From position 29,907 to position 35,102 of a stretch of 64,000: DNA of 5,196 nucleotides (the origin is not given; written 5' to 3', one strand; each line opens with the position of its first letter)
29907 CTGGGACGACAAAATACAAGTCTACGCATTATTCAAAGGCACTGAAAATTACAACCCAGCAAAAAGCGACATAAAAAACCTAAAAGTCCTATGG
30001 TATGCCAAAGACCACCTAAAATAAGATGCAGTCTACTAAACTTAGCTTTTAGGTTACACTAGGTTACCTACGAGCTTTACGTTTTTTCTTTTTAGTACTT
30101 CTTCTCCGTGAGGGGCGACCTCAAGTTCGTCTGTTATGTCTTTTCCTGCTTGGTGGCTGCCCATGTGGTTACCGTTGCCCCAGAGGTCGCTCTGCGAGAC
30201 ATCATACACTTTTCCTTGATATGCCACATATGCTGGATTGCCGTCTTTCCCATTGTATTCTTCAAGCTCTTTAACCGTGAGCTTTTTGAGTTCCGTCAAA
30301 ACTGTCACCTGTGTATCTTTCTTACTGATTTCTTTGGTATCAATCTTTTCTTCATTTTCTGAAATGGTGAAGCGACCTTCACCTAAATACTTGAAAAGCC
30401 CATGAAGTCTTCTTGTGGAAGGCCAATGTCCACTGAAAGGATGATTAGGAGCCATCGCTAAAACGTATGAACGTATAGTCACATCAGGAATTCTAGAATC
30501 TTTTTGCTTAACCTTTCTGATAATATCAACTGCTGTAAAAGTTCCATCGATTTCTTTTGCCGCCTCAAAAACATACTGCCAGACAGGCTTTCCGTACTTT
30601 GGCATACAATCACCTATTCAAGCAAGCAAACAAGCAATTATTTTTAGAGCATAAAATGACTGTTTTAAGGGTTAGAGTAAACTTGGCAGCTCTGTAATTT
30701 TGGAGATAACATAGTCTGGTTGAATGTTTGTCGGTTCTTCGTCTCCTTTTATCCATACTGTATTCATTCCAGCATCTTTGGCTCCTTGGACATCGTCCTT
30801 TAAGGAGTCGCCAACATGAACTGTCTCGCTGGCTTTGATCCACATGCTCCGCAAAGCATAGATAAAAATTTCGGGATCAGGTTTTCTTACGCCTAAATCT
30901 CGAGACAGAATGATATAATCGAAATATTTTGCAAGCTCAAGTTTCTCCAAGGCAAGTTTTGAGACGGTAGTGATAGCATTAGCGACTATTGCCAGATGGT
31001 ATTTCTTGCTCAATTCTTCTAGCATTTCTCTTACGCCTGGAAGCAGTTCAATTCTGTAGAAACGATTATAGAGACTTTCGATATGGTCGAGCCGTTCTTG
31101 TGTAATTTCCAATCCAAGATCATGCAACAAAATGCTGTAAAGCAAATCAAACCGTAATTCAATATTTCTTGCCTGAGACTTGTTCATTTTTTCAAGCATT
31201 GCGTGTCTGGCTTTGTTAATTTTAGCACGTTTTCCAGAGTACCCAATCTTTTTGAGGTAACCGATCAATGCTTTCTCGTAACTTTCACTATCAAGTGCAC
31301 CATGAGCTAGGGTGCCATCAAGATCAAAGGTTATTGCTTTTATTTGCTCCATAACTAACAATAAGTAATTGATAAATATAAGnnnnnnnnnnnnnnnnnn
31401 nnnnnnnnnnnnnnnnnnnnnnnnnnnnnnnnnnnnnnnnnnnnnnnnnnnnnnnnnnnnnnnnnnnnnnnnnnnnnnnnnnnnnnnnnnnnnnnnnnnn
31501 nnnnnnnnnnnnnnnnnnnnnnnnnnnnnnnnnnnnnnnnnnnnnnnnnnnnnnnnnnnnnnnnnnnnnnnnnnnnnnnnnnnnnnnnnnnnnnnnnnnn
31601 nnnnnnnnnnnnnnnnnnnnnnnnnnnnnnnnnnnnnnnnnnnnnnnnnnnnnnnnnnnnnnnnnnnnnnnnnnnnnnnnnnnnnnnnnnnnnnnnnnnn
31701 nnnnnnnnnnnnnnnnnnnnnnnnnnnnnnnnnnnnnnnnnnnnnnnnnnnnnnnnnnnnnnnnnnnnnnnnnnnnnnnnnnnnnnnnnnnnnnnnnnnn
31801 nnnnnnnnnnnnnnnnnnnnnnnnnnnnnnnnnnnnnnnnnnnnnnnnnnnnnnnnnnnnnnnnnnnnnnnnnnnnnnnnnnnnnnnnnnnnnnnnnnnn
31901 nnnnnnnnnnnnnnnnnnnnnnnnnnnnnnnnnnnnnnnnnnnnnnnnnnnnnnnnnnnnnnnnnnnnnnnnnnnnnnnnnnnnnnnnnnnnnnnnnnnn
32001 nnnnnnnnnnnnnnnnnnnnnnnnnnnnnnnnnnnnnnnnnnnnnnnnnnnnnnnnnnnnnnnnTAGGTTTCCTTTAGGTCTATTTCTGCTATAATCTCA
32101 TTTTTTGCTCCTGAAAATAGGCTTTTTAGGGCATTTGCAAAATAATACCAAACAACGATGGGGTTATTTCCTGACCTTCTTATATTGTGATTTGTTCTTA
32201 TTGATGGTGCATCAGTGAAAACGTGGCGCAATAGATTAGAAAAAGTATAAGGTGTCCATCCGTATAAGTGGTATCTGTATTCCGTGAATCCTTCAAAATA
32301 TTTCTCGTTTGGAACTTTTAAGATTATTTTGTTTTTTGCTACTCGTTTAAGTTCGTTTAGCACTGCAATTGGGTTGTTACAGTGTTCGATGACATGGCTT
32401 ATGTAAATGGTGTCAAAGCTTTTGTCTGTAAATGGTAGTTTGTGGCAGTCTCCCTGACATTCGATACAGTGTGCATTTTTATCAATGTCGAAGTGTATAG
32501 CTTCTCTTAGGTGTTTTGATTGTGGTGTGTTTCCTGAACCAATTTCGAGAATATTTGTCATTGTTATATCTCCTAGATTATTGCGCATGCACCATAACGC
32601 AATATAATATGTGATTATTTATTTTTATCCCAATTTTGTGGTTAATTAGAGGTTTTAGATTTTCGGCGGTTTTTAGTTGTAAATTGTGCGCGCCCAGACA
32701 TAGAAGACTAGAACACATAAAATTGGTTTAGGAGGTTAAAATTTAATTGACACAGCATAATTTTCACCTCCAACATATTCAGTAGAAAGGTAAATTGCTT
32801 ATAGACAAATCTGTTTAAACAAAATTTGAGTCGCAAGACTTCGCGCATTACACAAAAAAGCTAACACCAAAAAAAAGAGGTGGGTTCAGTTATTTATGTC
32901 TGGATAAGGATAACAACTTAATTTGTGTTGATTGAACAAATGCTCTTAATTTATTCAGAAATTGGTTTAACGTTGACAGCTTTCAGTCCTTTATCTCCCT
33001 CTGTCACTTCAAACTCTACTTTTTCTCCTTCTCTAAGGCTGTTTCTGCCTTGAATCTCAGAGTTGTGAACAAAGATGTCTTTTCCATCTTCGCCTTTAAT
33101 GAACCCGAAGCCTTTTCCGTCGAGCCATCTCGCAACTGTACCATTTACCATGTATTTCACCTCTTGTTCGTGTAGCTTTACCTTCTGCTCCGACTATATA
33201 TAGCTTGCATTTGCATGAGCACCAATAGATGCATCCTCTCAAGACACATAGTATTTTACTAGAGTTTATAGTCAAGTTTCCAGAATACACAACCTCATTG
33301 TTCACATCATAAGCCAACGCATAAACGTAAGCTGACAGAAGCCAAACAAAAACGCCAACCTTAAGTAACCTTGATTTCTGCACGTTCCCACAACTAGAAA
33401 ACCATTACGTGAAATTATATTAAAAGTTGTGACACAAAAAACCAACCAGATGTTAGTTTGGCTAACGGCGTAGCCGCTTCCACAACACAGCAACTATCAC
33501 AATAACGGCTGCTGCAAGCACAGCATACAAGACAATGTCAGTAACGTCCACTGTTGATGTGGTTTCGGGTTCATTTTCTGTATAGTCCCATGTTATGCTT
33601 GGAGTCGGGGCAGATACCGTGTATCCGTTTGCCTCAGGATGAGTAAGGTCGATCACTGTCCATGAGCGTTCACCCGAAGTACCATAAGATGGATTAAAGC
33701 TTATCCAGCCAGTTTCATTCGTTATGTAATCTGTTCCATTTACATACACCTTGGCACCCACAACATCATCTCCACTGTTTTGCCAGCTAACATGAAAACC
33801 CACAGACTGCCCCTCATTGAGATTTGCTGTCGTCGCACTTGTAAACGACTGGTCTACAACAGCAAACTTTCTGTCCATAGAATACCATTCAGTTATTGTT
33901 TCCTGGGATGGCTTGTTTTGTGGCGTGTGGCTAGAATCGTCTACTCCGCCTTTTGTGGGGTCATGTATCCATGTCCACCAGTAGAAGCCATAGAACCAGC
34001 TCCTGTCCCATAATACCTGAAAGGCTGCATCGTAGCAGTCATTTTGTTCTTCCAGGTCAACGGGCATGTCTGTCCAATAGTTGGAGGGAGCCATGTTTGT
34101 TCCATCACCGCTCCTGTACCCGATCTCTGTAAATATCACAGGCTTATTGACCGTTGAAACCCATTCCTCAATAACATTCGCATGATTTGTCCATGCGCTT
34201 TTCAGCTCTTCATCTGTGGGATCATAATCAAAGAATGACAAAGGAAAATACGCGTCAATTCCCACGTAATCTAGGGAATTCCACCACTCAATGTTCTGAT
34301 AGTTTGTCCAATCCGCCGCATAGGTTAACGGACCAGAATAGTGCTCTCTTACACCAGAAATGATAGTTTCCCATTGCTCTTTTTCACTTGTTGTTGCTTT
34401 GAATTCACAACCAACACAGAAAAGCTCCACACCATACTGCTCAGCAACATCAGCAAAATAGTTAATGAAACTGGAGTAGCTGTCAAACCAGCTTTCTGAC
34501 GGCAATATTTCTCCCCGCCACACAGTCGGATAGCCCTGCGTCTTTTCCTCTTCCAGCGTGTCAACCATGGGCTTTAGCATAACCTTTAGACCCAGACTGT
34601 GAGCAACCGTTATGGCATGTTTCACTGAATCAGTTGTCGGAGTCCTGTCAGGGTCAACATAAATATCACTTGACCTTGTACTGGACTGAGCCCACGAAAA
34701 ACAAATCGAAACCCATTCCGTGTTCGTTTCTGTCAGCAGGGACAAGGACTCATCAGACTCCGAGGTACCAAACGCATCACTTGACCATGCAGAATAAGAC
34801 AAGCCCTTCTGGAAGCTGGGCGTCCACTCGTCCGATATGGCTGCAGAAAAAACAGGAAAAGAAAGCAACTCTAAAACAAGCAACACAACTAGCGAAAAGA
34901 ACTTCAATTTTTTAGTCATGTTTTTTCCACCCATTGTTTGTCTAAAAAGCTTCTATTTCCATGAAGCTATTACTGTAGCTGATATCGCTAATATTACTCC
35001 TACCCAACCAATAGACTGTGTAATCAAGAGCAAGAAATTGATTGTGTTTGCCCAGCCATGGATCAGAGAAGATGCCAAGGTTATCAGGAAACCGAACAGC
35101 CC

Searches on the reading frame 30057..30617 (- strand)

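Call 58: search_protein_families(library=pfam, proteins=[window:30057-30617:-], max_evalue=0.01)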
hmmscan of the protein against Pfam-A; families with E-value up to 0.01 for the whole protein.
window:30057-30617:- (187 aa): 2 families
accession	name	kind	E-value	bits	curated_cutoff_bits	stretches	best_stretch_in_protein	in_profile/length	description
PF00173.33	Cyt-b5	-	4.3e-09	36.7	23.7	1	114-184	1-71/74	Cytochrome b5-like Heme/Steroid binding domain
PF24706.1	DUF7669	-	5.5e-09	36.6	23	1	11-84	1-74/75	Domain of unknown function (DUF7669)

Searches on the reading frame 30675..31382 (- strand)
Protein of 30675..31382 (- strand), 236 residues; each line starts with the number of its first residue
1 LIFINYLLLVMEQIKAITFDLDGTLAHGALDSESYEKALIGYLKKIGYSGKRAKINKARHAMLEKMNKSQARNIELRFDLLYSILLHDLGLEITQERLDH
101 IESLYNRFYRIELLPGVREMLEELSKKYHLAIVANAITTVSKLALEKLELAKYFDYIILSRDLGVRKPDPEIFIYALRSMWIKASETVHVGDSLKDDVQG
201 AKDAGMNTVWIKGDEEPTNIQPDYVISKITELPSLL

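Call 58: search_protein_families(library=pfam, proteins=[window:30675-31382:-], max_evalue=0.01)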
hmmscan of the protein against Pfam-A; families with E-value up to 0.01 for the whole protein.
window:30675-31382:- (236 aa): 6 families
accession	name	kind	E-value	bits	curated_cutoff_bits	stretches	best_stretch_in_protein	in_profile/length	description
PF13419.12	HAD_2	-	4.8e-27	95.7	23.8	1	17-211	1-178/178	Haloacid dehalogenase-like hydrolase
PF00702.32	Hydrolase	-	3.7e-25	89.9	26.4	1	14-205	1-191/191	haloacid dehalogenase-like hydrolase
PF13242.12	Hydrolase_like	-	8.2e-13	48.5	22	1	166-232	3-75/75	HAD-hyrolase-like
PF12710.13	HAD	-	1.6e-05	25.9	27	1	18-160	2-130/189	haloacid dehalogenase-like hydrolase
PF03031.24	NIF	-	6.4e-05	23.1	21.8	1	110-193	36-117/160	NLI interacting factor-like phosphatase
PF09419.16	PGP_phosphatase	-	0.00037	20.6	20.4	0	115-212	62-164/168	Mitochondrial PGP phosphatase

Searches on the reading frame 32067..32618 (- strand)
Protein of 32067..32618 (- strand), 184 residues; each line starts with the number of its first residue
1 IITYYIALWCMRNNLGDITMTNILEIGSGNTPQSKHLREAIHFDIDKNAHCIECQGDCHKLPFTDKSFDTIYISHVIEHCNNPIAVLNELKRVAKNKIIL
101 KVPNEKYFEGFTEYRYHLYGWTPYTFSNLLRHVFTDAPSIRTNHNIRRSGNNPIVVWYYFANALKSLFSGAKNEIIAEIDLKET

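Call 70: search_protein_families(library=pfam, proteins=[window:32067-32618:-], max_evalue=0.001)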
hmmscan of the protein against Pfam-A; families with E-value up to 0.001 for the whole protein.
window:32067-32618:- (184 aa): 6 families
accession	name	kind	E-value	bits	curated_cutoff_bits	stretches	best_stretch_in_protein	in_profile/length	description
PF08241.18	Methyltransf_11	-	1.6e-11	45.1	21.2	1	24-96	1-89/95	Methyltransferase domain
PF13847.12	Methyltransf_31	-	6.9e-07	29.5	27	1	54-100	59-107/145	Methyltransferase domain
PF13649.12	Methyltransf_25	-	1.5e-06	29.3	27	1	54-96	51-95/97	Methyltransferase domain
PF13489.12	Methyltransf_23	-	2.3e-06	27.9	27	1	22-114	25-124/164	Methyltransferase domain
PF07021.18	MetW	-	1.4e-05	25.2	21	1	45-119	53-122/193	Methionine biosynthesis protein MetW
PF08242.18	Methyltransf_12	-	0.00034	21.7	30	1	39-95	38-93/98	Methyltransferase domain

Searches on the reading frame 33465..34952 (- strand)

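Call 70: search_protein_families(library=pfam, proteins=[window:33465-34952:-], max_evalue=0.001)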
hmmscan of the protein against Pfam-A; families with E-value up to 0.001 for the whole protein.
window:33465-34952:- (496 aa): 1 family
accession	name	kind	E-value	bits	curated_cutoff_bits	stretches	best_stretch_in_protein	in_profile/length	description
PF22612.2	GH113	-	3.3e-66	224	27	1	59-331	10-271/289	Glycoside Hydrolase Family 113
